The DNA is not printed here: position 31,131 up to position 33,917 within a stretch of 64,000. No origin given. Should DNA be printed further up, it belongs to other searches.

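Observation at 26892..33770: Two giant polytopic paralogs bracketing a GT-C (ArnT/PMT-like) glycosyltransferase: candidate membrane glycosylation module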

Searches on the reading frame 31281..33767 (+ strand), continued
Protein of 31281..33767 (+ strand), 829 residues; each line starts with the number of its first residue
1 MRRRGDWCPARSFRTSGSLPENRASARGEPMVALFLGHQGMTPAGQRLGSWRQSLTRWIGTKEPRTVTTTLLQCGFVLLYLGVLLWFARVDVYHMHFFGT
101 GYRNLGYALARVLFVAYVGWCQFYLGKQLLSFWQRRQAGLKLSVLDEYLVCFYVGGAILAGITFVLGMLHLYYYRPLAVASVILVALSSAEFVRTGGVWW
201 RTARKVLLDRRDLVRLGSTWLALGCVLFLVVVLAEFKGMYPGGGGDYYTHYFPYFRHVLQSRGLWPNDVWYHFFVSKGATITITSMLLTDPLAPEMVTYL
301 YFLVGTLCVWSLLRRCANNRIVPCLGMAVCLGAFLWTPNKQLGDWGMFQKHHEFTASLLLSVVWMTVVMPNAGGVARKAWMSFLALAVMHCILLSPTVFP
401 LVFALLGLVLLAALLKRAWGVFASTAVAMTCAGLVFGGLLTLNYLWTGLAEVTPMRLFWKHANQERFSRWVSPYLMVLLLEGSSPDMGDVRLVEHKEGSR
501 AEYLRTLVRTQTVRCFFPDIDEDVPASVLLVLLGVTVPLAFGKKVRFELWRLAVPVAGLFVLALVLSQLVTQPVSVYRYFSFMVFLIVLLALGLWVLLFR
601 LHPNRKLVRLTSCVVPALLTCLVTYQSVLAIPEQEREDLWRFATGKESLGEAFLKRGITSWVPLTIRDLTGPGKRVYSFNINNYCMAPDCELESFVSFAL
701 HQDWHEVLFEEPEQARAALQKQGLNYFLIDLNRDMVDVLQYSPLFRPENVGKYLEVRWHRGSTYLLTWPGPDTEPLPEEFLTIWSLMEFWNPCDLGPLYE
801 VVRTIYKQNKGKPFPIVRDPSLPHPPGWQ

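Call 32: search_solved_structures(query=A2, max_evalue=10, show_alignments=2)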
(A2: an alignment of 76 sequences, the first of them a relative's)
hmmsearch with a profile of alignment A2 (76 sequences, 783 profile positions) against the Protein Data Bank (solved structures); distinct sequences matched with E-value up to 10: 6.
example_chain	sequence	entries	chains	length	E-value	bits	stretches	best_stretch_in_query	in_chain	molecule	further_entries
6jmq_A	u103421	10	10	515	0.019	16.2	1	494-576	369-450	Large neutral amino acids transporter small subunit 1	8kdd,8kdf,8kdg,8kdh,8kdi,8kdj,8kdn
6irs_B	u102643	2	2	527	0.022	16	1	494-576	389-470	Large neutral amino acids transporter small subunit 1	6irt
7dsk_B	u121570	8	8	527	0.022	16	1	494-576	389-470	Large neutral amino acids transporter small subunit 1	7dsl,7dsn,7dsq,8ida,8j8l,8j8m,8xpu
8x0w_B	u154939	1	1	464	0.023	15.9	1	497-576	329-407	Large neutral amino acids transporter small subunit 1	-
3diw_A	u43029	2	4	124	1.6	9.9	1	73-108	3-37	Tax1-binding protein 3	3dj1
2l4s_A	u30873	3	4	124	1.7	9.8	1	73-108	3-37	Tax1-binding protein 3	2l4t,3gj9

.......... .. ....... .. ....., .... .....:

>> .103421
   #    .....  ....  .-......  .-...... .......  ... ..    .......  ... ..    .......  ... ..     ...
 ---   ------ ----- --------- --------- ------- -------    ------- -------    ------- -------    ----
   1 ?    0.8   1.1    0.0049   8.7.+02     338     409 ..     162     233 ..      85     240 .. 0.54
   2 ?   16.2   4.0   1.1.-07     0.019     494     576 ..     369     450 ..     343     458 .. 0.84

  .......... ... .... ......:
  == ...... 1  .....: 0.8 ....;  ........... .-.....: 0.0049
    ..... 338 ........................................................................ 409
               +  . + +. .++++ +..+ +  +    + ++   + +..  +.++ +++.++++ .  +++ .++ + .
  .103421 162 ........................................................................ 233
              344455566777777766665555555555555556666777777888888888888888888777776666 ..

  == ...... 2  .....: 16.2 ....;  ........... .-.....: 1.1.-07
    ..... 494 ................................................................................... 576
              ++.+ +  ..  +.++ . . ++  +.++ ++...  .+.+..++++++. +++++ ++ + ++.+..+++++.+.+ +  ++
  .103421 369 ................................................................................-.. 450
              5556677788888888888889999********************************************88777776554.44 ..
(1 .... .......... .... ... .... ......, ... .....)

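Call 35: search_protein_families(library=pfam, proteins=[L004:9176-10021:+, L004:7316-8323:+, L004:8379-9086:+, L009:7961-9223:+, L017:13577-14185:+, L009:15294-16022:+, L014:7850-8353:+, L006:18066-19061:+, L014:5706-7850:+, L014:14082-15134:-], max_evalue=0.001)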
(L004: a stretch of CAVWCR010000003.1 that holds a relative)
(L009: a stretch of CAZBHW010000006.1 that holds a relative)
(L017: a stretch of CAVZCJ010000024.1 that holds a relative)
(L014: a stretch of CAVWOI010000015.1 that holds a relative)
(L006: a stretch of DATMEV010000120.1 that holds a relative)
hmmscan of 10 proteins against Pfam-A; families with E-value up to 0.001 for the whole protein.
L004:9176-10021:+ (282 aa): 1 family
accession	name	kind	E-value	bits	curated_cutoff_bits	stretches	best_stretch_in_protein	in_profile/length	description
PF00535.33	Glycos_transf_2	-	6.5e-18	65.7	23.3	1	48-179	1-129/168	Glycosyl transferase family 2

L004:7316-8323:+ (336 aa): 1 family
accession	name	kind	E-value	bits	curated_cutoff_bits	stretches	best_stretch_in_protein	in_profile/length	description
PF03706.18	LPG_synthase_TM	-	5.4e-34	118.5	33.4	1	34-317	2-295/302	Lysylphosphatidylglycerol synthase TM region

L004:8379-9086:+ (236 aa): 2 families
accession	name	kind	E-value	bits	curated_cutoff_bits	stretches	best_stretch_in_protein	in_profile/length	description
PF05711.17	TylF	-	1.9e-15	57.3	23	1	171-232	174-232/264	Macrocin-O-methyltransferase (TylF)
PF13578.12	Methyltransf_24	-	1.9e-13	51.6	26.3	1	114-229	1-105/105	Methyltransferase domain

L009:7961-9223:+ (421 aa): 1 family
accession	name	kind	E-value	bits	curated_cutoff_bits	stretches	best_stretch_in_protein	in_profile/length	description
PF01757.29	Acyl_transf_3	-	1.5e-24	87.1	31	1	7-391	2-325/326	Acyltransferase domain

L017:13577-14185:+ (203 aa): 0 families

L009:15294-16022:+ (243 aa): 8 families
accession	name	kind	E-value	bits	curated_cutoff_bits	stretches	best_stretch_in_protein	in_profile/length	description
PF13489.12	Methyltransf_23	-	5.5e-12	46.2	27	1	47-193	14-160/164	Methyltransferase domain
PF08242.18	Methyltransf_12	-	1.2e-11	45.6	30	1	58-145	1-91/98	Methyltransferase domain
PF13649.12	Methyltransf_25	-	3e-11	44.3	27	1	57-146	1-93/97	Methyltransferase domain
PF13847.12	Methyltransf_31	-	2e-10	40.9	27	1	53-155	3-113/145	Methyltransferase domain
PF08241.18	Methyltransf_11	-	3e-08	34.6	21.2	1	58-145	1-86/95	Methyltransferase domain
PF07021.18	MetW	-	1.6e-05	25.1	21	1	52-158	12-114/193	Methionine biosynthesis protein MetW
PF05175.20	MTS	-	2.7e-05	24.3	23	1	52-109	30-86/170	Methyltransferase small domain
PF05401.17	NodS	-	0.00035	20.9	24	1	55-158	45-142/201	Nodulation protein S (NodS)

L014:7850-8353:+ (168 aa): 0 families

L006:18066-19061:+ (332 aa): 8 families
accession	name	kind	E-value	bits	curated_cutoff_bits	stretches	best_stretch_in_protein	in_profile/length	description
PF01370.27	Epimerase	-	5.4e-41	141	20.9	1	8-242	1-240/240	NAD dependent epimerase/dehydratase family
PF16363.11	GDP_Man_Dehyd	-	1.1e-23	84.7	27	1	9-299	1-329/332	GDP-mannose 4,6 dehydratase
PF01073.25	3Beta_HSD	-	2.5e-21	76.4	22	1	9-194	1-199/280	3-beta hydroxysteroid dehydrogenase/isomerase family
PF13460.12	NAD_binding_10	-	1.4e-15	58.1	27.2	1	12-161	1-134/184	NAD(P)H-binding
PF05368.20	NmrA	-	8.8e-12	45.7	27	1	6-275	3-250/298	NmrA-like family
PF04321.23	RmlD_sub_bind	-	5e-11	42.7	27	1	7-232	2-202/287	RmlD substrate binding domain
PF07993.18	NAD_binding_4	-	5.4e-06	26.2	20.1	0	49-178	59-209/258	Male sterility protein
PF02719.21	Polysacc_synt_2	-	5.7e-06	26.2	20.2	1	8-123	1-128/293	Polysaccharide biosynthesis protein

L014:5706-7850:+ (715 aa): 0 families

L014:14082-15134:- (351 aa): 0 families

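Call 42: search_protein_families(library=pfam, proteins=[L025:3043-5145:-, L025:5200-6723:-, L040:8099-9835:+, L018:1687-3960:-, L013:14330-16186:+, L006:7563-9734:-, L036:5015-7153:+, L036:7153-7656:+, L036:7663-8187:+, L021:14826-16514:-], max_evalue=0.1)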
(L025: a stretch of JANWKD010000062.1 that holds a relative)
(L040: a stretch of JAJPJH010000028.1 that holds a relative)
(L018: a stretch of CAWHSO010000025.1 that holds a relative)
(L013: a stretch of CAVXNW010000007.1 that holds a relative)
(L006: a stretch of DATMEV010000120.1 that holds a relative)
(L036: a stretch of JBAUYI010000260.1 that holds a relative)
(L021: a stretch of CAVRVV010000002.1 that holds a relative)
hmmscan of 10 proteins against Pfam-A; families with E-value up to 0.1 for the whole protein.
L025:3043-5145:- (701 aa): 2 families
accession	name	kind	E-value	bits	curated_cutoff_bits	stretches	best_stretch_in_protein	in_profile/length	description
PF00754.31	F5_F8_type_C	-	2.6e-09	37.7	28.2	1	574-690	4-119/127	F5/8 type C domain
PF22633.2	F5_F8_type_C_2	-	0.0012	19.8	27.8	1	603-680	17-91/91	NedA-like, galactose-binding domain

L025:5200-6723:- (508 aa): 1 family
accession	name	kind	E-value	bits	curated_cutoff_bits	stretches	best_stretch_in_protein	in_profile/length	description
PF13231.12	PMT_2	-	0.0015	19.2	26.1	1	82-213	24-153/160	Dolichyl-phosphate-mannose-protein mannosyltransferase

L040:8099-9835:+ (579 aa): 1 family
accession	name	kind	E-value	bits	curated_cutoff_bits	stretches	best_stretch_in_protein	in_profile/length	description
PF19529.4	DUF6057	-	0.0037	16.6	29.8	1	91-236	74-225/569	Family of unknown function (DUF6057)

L018:1687-3960:- (758 aa): 0 families

L013:14330-16186:+ (619 aa): 1 family
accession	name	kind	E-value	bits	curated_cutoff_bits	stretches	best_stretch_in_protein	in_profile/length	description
PF07760.16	DUF1616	-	0.011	15.4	31.6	1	528-608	89-173/307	Protein of unknown function (DUF1616)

L006:7563-9734:- (724 aa): 0 families

L036:5015-7153:+ (713 aa): 0 families

L036:7153-7656:+ (168 aa): 1 family
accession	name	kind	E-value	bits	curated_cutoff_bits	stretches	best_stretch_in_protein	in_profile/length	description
PF01694.28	Rhomboid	-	0.0056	17.3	22.6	1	58-147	33-119/143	Rhomboid domain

L036:7663-8187:+ (175 aa): 2 families
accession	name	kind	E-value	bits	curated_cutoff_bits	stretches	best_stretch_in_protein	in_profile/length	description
PF23933.1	DUF7269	-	0.015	15.8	29.1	1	44-158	2-105/162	Family of unknown function (DUF7269)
PF22798.2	DUF5817_CT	-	0.052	13.8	29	1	121-147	28-54/54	DUF5817, C-terminal domain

L021:14826-16514:- (563 aa): 0 families

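Call 54: search_protein_families(library=pfam, alignment_id=A4, max_evalue=1)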
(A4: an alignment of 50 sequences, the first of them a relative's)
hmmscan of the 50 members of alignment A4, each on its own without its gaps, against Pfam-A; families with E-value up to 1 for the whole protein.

A. member 1, P0001 (799 aa): 0 families

B. families by the number of members that match (of 50 scanned): 8 families
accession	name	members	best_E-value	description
PF02140.24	SUEL_Lectin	12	8.9e-07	D-galactoside/L-rhamnose binding SUEL lectin domain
PF11190.13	DUF2976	1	0.012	Protein of unknown function (DUF2976)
PF10326.15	7TM_GPCR_Str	1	0.035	Serpentine type 7TM GPCR chemoreceptor Str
PF17086.10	HV_small_capsid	1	0.15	Small capsid protein of Herpesviridae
PF09129.16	Chol_subst-bind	1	0.29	Cholesterol oxidase, substrate-binding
PF19297.4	QcrA_N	1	0.39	QcrA subunit N-terminal region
PF22002.1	MTLN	1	0.41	Mitoregulin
PF09769.14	ApoO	1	0.93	Apolipoprotein O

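Call 62: search_protein_representatives(alignment_id=A2)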
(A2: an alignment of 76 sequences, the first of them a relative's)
Query: 76 sequences, 783 profile positions. Proteins with E-value up to 0.001 (for the whole library): 933; up to 1e-10: 783; up to 1e-30: 507. The best 150 are listed.
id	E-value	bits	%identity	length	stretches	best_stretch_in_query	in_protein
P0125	0.0e+00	1059.1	-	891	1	4-783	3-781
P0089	5.2e-297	1003.6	-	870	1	10-776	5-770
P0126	2.1e-293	991.7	-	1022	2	8-583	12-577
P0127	2.0e-282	955.4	-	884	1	12-783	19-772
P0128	4.8e-279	944.2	-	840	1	15-783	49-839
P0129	6.5e-276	933.9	-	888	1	19-780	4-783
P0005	1.8e-265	899.4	-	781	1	15-774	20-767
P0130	2.3e-261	885.7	-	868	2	19-504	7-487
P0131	1.7e-256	869.6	-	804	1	19-783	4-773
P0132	2.7e-255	865.6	-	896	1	19-783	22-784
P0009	2.4e-253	859.2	-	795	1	15-776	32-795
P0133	9.4e-249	844.0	-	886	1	13-774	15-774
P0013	1.4e-248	843.5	-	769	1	17-776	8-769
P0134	2.4e-246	836.1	-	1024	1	11-783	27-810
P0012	3.3e-244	829.0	-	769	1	17-775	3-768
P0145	1.1e-206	704.9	-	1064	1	12-775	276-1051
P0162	2.2e-178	611.3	-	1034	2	12-550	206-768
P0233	5.2e-122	424.9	-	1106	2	16-530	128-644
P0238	2.5e-119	416.0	-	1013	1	18-766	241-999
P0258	2.0e-108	380.0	-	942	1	13-770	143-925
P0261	2.8e-107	376.2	-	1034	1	19-768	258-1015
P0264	5.0e-107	375.3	-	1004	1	16-770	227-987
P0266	7.4e-107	374.8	-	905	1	17-764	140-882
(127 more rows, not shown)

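Call 64: search_protein_families(library=pfam, proteins=[P0145, P0238, P0261, P0264, P0162, P0258, P0266, P0233, P0126], max_evalue=0.01)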
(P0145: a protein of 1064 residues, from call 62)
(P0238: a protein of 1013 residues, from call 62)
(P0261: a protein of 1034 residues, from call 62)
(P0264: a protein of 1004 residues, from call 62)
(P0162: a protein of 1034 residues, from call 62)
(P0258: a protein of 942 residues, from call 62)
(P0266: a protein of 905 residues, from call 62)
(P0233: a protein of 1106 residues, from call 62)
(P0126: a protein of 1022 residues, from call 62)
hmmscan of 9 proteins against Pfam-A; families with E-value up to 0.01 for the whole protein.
P0145 (1064 aa): 0 families

P0238 (1013 aa): 0 families

P0261 (1034 aa): 0 families

P0264 (1004 aa): 0 families

P0162 (1034 aa): 0 families

P0258 (942 aa): 0 families

P0266 (905 aa): 0 families

P0233 (1106 aa): 0 families

P0126 (1022 aa): 0 families

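Call 77: search_protein_families(library=ncbifam, proteins=[L004:9176-10021:+, L004:7316-8323:+, L004:8379-9086:+, L036:5015-7153:+, L036:7153-7656:+, L036:7663-8187:+, L018:1687-3960:-], max_evalue=0.01)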
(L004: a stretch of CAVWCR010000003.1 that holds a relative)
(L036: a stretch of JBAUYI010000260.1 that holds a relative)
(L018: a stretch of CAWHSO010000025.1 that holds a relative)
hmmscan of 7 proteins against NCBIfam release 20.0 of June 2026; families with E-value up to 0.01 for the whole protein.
L004:9176-10021:+ (282 aa): 13 families
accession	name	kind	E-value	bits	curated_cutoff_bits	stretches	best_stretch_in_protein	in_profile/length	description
NF047588.1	GlcsyltransPgfSStrep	equivalog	1.5e-09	37.5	500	1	46-197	2-151/308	glycosyltransferase PgfS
NF038302.1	EPS_HpsE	equivalog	5.6e-09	35.4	300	1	45-153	1-107/307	hormogonium polysaccharide biosynthesis glycosyltransferase HpsE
TIGR03937.1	PgaC_IcaA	equivalog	1.6e-08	33.9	422.3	1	46-143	46-137/407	poly-beta-1,6-N-acetyl-D-glucosamine synthase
NF007482.0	PRK10073.1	equivalog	2e-07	30.4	423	1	46-162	7-115/334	glycosyltransferase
NF047683.1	TeichurnBiosyTuaG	equivalog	2.2e-07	30.8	400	1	47-148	8-103/252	teichuronic acid biosynthesis protein TuaG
NF007986.1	PRK10714.1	equivalog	3.7e-07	29.5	529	1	48-253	9-210/316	undecaprenyl-phosphate 4-deoxy-4-formamido-L-arabinose transferase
NF053739.1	GlytfEpsEBac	equivalog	1.1e-06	27.9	450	1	77-142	29-93/265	glycosyltransferase EpsE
NF007453.0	PRK10018.1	equivalog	3e-06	27.1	382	1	47-143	8-98/280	colanic acid biosynthesis glycosyltransferase WcaA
TIGR04017.1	WcaA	equivalog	8.9e-06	25.5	495.75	1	47-143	7-97/279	colanic acid biosynthesis glycosyltransferase WcaA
NF053846.1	glyco_with_XrtP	equivalog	1.9e-05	23.6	520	1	37-114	33-103/440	XrtP-associated glycosyltransferase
NF050050.1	ProtGlycPglI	equivalog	0.0039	16.6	500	1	47-153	4-105/306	GalNAc(5)-diNAcBac-PP-undecaprenol beta-1,3-glucosyltransferase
NF041875.1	EPS_EpsD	equivalog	0.0047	16.4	370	1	48-151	2-98/325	exopolysaccharide biosynthesis glycosyltransferase EpsD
TIGR04283.1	glyco_like_mftF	equivalog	0.0052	16.4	182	0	47-100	1-49/221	TIGR04283 family arsenosugar biosynthesis glycosyltransferase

L004:7316-8323:+ (336 aa): 2 families
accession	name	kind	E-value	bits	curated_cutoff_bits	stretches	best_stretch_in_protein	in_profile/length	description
TIGR00374.1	TIGR00374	subfamily_domain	1.9e-16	60.4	43.2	1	38-310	2-292/323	flippase-like domain-containing protein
NF033480.1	bifunc_MprF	equivalog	0.0047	15.2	600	1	29-307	5-273/841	bifunctional lysylphosphatidylglycerol flippase/synthetase MprF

L004:8379-9086:+ (236 aa): 0 families

L036:5015-7153:+ (713 aa): 0 families

L036:7153-7656:+ (168 aa): 0 families

L036:7663-8187:+ (175 aa): 1 family
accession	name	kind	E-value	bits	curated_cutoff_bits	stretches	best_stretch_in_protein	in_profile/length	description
NF005174.0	PRK06649.1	equivalog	0.0094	16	127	0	10-69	54-113/143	V-type ATP synthase subunit K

L018:1687-3960:- (758 aa): 0 families

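Call 85: fold_search(model_id=the predicted structure, library=pdb)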
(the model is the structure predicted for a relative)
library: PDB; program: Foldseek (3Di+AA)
matches with E <= 10: 236; with E <= 0.001: 4
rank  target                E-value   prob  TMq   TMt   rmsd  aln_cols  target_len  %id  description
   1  7zlg_A                1.4e-04  1.00  0.37  0.42  10.2       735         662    9  Cryo-EM structure of C-mannosyltransferase CeDPY19, in complex with acceptor peptide and bound to CMT2-Fab and anti-Fa (released 2023-01-11)
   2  7zli_A                2.2e-04  1.00  0.36  0.42  10.2       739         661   10  Cryo-EM structure of C-mannosyltransferase CeDPY19, in complex with Dol25-P-Man and bound to CMT2-Fab and anti-Fab nan (released 2023-01-11)
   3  8b6l_I                3.0e-04  1.00  0.34  0.39  15.3       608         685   11  Subtomogram average of the human Sec61-TRAP-OSTA-translocon (released 2022-12-07)
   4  5f15                  8.7e-04  1.00  0.40  0.55  11.2       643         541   13  Crystal Structure of ArnT from Cupriavidus metallidurans bound to Undecaprenyl phosphate (released 2016-02-17)
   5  5ogl_A                1.1e-03  1.00  0.36  0.39  11.9       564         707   14  Structure of bacterial oligosaccharyltransferase PglB in complex with an acceptor peptide and an lipid-linked oligosac (released 2017-10-25)
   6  9n9j_I                1.3e-03  1.00  0.38  0.42  15.7       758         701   11  Structure of a GRP94 folding intermediate engaged with a CCDC134- and FKBP11-bound secretory translocon (released 2025-11-19)
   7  7zlh_A                1.3e-03  1.00  0.28  0.33  19.9       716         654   10  Cryo-EM structure of C-mannosyltransferase CeDPY19, in apo state, bound to CMT2-Fab and anti-Fab nanobody (released 2023-01-11)
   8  8if8_C                4.0e-03  1.00  0.37  0.45  14.1       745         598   13  Arabinosyltransferase AftA (released 2023-05-31)
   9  8age_A                2.3e-02  1.00  0.37  0.44  12.2       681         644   10  Structure of yeast oligosaccharylransferase complex with acceptor peptide bound (released 2022-12-07)
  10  9okh                  2.3e-02  0.18  0.09  0.13  26.8       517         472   14  Cryo-EM structure of human SV2A in complex with UCBJ (released 2025-12-10)
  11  5ezm                  1.1e-01  0.94  0.33  0.46  12.3       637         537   14  Crystal Structure of ArnT from Cupriavidus metallidurans in the apo state (released 2016-02-17)
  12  6ob6_B                1.7e-01  0.14  0.09  0.16  23.1       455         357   12  Human equilibrative nucleoside transporter-1, S-(4-nitrobenzyl)-6-thioinosine bound, merohedrally twinned (released 2019-07-03)
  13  8tzi                  1.7e-01  0.08  0.07  0.13  24.6       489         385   12  Human equilibrative nucleoside transporter-1, JH-ENT-01 bound (released 2024-08-28)
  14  9okf                  1.8e-01  0.12  0.09  0.14  25.1       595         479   12  Cryo-EM structure of human SV2A in the apo state (released 2025-12-10)
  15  4w6v                  2.0e-01  0.06  0.07  0.10  25.9       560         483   12  Crystal structure of a peptide transporter from Yersinia enterocolitica at 3 A resolution (released 2015-07-15)
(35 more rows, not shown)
